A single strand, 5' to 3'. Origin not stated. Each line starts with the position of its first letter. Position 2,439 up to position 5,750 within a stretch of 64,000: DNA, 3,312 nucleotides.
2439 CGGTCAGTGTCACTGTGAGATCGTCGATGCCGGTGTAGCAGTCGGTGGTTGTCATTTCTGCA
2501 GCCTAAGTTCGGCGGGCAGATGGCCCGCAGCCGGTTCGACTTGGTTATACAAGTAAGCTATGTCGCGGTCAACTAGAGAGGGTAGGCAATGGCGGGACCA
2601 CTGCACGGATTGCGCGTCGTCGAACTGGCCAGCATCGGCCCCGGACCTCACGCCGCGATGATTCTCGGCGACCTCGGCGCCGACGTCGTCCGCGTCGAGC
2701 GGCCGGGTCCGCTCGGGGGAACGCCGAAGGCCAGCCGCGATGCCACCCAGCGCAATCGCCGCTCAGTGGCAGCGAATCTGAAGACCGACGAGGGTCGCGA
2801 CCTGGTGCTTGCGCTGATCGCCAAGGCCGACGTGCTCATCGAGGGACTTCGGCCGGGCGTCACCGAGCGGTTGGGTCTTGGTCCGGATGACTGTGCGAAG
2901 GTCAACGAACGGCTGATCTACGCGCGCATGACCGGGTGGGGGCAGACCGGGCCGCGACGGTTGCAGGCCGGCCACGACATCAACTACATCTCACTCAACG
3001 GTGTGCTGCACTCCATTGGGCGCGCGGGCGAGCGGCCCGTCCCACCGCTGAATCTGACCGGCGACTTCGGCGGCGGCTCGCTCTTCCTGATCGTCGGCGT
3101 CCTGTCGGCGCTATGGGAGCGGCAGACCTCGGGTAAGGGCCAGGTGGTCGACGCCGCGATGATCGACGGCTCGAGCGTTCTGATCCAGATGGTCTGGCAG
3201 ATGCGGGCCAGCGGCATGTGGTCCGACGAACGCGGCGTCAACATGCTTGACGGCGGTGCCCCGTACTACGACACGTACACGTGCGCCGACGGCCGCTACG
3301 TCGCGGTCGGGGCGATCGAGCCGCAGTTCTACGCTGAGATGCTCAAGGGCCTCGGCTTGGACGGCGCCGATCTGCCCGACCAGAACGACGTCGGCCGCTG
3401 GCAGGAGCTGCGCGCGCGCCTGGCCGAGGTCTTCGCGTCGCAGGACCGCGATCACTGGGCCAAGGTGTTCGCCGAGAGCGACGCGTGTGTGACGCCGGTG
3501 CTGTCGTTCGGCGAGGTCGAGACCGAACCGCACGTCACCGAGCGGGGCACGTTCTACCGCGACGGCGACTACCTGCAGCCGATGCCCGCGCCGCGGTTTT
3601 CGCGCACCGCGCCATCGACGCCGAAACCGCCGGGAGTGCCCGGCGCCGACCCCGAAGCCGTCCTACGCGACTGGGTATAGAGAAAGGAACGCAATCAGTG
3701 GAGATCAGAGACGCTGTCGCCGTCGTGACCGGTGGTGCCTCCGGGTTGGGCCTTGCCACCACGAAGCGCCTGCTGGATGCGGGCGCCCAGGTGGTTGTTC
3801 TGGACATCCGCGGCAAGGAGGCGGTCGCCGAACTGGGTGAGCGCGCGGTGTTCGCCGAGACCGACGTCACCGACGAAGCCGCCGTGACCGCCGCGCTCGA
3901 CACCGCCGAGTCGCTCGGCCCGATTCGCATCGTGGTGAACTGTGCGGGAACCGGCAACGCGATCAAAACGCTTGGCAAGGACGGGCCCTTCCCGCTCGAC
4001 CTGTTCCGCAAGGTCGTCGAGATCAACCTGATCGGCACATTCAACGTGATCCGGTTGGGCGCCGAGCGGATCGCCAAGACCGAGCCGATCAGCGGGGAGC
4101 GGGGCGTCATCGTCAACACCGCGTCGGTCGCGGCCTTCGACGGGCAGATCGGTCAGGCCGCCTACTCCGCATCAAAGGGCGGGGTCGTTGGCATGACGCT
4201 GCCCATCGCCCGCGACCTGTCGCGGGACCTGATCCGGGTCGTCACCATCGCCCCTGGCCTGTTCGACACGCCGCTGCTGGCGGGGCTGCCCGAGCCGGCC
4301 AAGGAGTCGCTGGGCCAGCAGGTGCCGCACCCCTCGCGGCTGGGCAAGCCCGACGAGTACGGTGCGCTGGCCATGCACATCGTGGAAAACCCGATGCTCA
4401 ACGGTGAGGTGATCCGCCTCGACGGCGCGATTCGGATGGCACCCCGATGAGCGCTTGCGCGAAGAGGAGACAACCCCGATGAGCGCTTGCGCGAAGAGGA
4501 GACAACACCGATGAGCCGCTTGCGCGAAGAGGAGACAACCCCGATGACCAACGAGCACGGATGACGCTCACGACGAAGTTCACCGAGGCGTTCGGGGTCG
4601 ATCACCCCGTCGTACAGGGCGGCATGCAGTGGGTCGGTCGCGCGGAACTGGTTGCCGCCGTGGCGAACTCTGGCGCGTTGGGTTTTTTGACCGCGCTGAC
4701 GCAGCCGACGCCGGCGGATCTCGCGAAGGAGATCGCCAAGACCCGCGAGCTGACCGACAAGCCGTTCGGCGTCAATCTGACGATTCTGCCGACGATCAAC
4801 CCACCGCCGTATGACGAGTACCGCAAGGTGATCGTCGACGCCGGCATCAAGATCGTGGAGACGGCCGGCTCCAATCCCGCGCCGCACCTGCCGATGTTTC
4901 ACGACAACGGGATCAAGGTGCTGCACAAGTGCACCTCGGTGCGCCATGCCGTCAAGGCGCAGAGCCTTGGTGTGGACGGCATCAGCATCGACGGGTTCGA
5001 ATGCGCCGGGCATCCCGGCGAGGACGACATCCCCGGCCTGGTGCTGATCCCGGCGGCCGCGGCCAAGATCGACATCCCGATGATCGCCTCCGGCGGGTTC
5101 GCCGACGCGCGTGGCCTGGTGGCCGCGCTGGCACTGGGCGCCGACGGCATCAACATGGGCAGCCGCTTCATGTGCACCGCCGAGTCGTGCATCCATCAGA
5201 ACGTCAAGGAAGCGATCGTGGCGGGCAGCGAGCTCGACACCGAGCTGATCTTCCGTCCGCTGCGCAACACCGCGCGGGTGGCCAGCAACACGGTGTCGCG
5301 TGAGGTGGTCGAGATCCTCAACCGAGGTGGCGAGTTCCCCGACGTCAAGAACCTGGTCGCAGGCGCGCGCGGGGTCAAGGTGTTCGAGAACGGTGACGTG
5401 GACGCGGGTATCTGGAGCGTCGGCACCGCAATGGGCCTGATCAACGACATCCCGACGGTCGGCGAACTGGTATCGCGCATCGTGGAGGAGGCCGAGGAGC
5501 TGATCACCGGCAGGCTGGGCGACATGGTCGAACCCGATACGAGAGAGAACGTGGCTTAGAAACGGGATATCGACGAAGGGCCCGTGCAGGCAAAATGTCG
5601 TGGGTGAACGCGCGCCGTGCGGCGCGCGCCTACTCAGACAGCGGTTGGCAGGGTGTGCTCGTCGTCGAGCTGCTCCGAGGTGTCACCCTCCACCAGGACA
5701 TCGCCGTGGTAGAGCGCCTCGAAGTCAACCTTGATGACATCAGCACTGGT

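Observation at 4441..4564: Tandem repeat building an unbroken chain of three ATGA-coupled mini-ORFs between two enzymes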

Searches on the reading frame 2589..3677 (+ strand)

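Call 55: search_protein_families(library=pfam, proteins=[window:2589-3677:+], max_evalue=0.00001)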
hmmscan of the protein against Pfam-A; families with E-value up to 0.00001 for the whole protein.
window:2589-3677:+ (363 aa): 1 family
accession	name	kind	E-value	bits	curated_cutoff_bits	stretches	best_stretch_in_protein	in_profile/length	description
PF02515.22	CoA_transf_3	-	4e-81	273.4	23.3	1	5-345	1-356/366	CoA-transferase family III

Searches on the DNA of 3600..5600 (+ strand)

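Call 29: search_dna_similar(query=window:4436-4570:+, collection=plasmids, mode=distant, max_evalue=0.01, max_rows=30)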
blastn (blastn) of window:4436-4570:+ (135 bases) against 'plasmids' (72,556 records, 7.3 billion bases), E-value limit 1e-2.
No match.

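Call 30: search_dna_similar(query=window:4436-4570:+, collection=phages, mode=distant, max_evalue=0.01, max_rows=30)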
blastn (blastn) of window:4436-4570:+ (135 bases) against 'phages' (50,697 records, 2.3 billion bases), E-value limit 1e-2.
No match.

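Call 46: search_rna_families(source=window, start=3600, end=5600, threshold=evalue, max_evalue=1)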
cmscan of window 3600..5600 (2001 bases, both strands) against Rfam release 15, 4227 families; matches with E-value up to 1: 1.
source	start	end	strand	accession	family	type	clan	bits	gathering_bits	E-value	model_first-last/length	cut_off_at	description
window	3891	4068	+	RF02886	npcTB_6715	Gene; sRNA;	-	14.5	72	0.85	1-212/212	no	Mycobacterium sRNA 6715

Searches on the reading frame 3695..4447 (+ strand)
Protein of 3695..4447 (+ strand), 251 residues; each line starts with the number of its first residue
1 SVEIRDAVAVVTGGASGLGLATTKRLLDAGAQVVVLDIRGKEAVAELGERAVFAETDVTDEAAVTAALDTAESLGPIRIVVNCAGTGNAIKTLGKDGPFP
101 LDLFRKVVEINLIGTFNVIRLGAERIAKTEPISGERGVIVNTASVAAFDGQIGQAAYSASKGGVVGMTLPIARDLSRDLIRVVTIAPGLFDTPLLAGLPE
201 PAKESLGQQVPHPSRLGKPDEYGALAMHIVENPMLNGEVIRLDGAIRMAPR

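Call 55: search_protein_families(library=pfam, proteins=[window:3695-4447:+], max_evalue=0.00001)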
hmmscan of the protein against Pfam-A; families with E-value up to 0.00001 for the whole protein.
window:3695-4447:+ (251 aa): 4 families
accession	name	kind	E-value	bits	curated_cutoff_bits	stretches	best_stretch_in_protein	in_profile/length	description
PF00106.31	adh_short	-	2.4e-43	148.3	26.6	1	8-198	2-190/195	short chain dehydrogenase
PF13561.12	adh_short_C2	-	7e-34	117.9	27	1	15-244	3-233/236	Enoyl-(Acyl carrier protein) reductase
PF08659.16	KR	-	5.2e-09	36.7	22.6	1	8-160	2-152/180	KR domain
PF01370.27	Epimerase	-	5.5e-06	26.4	20.9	1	10-88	2-76/240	NAD dependent epimerase/dehydratase family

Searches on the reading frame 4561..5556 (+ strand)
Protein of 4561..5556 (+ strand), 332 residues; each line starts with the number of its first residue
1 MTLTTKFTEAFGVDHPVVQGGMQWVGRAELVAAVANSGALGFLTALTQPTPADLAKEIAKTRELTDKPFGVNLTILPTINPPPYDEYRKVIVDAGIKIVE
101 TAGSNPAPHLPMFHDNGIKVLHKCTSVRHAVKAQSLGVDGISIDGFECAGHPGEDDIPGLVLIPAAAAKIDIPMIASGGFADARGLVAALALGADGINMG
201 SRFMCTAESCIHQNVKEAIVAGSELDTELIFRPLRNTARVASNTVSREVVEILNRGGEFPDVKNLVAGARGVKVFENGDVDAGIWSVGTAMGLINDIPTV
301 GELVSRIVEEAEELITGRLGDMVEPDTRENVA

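Call 23: find_related_loci(query=window:4561-5556:+, collection=metagenome_contigs, flank=3000)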
Query window:4561-5556:+ (332 aa) in metagenome_contigs; peptide patterns used: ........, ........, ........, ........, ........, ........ (x = any residue, [..] = any of these).
598 stretches matched a pattern (row limit reached: there are more); 551 encode a relative of the query (tblastn E <= 1e-3); the best 80 are kept; 80 distinct loci.
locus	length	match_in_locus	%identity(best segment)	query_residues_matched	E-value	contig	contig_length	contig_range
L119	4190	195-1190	98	1-332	0e+0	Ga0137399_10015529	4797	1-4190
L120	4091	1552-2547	97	1-332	0e+0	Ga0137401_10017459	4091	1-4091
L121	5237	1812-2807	97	1-332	0e+0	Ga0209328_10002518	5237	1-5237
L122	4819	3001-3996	95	1-332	0e+0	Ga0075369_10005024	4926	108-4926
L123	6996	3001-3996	93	1-332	0e+0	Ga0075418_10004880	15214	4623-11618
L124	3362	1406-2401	93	1-332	0e+0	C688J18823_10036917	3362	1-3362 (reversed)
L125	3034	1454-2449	92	1-332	0e+0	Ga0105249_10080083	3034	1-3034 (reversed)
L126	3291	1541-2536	92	1-332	0e+0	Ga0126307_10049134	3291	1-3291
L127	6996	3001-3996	90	1-332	0e+0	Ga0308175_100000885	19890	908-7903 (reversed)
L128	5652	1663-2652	91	3-332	0e+0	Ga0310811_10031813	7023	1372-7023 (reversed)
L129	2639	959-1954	91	1-332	0e+0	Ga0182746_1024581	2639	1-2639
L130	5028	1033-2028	91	1-332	0e+0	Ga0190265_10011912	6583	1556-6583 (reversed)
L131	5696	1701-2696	91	1-332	0e+0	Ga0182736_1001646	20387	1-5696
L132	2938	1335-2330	91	1-332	0e+0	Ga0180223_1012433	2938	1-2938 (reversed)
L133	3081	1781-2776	89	1-332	0e+0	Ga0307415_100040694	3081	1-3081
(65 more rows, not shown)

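Call 55: search_protein_families(library=pfam, proteins=[window:4561-5556:+], max_evalue=0.00001)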
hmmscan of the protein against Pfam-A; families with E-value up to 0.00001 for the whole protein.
window:4561-5556:+ (332 aa): 2 families
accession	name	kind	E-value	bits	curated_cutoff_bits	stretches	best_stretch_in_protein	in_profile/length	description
PF03060.21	NMO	-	4.8e-52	177.8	28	1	7-310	4-331/331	Nitronate monooxygenase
PF00478.31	IMPDH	-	2.8e-10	40.2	25.6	0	165-210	201-246/345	IMP dehydrogenase / GMP reductase domain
